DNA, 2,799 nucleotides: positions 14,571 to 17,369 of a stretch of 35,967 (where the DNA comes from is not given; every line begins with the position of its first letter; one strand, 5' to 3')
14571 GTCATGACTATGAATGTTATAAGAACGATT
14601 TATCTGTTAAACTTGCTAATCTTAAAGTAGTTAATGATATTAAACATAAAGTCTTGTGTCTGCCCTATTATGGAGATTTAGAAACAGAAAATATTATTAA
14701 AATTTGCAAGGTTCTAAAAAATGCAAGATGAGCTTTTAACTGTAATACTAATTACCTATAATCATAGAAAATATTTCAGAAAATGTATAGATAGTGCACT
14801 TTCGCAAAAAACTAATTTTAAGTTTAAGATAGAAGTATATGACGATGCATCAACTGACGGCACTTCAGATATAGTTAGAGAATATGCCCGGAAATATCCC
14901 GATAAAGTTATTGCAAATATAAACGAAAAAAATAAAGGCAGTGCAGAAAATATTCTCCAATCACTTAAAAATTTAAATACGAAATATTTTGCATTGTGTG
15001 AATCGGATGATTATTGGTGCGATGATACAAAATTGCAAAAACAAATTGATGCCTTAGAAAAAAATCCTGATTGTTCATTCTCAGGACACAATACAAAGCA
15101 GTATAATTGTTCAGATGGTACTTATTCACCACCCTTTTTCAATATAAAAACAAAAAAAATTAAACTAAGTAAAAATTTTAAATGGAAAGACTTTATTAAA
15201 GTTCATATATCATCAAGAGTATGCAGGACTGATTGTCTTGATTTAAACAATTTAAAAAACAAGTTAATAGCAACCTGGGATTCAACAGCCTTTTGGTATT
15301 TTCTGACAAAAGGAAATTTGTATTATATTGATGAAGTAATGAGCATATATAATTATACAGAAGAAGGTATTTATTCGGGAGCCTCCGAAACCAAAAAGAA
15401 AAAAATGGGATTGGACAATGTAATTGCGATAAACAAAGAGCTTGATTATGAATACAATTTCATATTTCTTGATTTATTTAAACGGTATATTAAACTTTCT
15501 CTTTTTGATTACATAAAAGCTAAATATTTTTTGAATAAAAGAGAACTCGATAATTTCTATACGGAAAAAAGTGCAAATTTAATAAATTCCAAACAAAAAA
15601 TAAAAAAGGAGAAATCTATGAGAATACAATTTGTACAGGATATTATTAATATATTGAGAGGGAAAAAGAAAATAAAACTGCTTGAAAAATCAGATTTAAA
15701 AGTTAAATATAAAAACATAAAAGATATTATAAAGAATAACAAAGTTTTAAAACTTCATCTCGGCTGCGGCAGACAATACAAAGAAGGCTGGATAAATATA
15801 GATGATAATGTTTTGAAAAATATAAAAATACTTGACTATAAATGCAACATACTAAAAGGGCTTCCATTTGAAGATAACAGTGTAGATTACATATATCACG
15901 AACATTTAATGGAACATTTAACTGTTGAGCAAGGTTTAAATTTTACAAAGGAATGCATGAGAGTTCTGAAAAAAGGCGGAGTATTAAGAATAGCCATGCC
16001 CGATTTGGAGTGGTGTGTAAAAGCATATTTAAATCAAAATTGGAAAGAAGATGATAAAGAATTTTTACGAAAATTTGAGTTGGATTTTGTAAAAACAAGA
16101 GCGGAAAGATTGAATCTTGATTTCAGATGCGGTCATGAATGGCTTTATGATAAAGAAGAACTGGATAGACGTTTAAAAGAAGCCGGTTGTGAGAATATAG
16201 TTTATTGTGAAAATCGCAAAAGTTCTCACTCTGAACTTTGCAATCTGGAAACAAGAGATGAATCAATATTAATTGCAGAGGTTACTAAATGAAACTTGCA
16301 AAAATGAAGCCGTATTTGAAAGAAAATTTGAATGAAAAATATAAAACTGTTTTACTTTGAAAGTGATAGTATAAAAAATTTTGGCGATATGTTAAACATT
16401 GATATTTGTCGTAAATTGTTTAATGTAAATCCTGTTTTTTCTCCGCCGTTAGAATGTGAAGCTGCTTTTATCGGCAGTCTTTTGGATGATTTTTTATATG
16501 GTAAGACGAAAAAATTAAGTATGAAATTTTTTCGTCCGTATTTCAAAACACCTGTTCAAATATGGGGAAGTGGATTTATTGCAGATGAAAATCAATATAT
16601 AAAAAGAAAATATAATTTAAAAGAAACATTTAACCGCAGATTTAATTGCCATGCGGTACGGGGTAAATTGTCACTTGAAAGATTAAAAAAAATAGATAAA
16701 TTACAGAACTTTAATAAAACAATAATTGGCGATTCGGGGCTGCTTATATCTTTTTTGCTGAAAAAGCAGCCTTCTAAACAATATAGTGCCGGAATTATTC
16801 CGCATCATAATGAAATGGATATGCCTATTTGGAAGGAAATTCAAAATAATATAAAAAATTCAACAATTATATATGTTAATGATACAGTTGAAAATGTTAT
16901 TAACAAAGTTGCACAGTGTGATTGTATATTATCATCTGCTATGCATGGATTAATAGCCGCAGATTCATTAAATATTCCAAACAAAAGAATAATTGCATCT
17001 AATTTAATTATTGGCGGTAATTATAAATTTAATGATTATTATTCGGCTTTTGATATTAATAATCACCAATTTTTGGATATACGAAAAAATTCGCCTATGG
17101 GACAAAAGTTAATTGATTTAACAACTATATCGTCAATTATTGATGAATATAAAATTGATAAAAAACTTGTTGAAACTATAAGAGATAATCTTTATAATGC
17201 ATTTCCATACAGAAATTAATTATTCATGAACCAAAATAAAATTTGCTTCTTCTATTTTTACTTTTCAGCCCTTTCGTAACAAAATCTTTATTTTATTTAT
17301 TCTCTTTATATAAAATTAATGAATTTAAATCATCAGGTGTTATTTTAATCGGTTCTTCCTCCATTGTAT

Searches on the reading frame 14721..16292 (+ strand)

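Call 13: search_protein_families(library=pfam, proteins=[window:14721-16292:+])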
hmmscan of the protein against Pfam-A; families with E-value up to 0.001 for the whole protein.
window:14721-16292:+ (523 aa): 5 families
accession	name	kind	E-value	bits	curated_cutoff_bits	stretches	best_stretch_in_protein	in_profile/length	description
PF00535.33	Glycos_transf_2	-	2e-22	80.3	23.3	1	7-153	1-147/168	Glycosyl transferase family 2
PF08241.18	Methyltransf_11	-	2.9e-08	34.7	21.2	1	371-423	44-94/95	Methyltransferase domain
PF13641.12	Glyco_tranf_2_3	-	6e-08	33.4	27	1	6-122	3-120/230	Glycosyltransferase like family 2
PF13649.12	Methyltransf_25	-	1.4e-05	26.2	27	1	374-420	51-97/97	Methyltransferase domain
PF05148.21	Methyltransf_8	-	0.00021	21.7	27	1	373-425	109-157/219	Hypothetical methyltransferase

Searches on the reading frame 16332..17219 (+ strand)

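Call 13: search_protein_families(library=pfam, proteins=[window:16332-17219:+])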
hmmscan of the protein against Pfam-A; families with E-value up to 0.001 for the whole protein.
window:16332-17219:+ (295 aa): 1 family
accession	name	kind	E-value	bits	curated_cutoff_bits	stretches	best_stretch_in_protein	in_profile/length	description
PF04230.19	PS_pyruv_trans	-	1.6e-16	61.5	25.3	1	16-216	1-272/280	Polysaccharide pyruvyl transferase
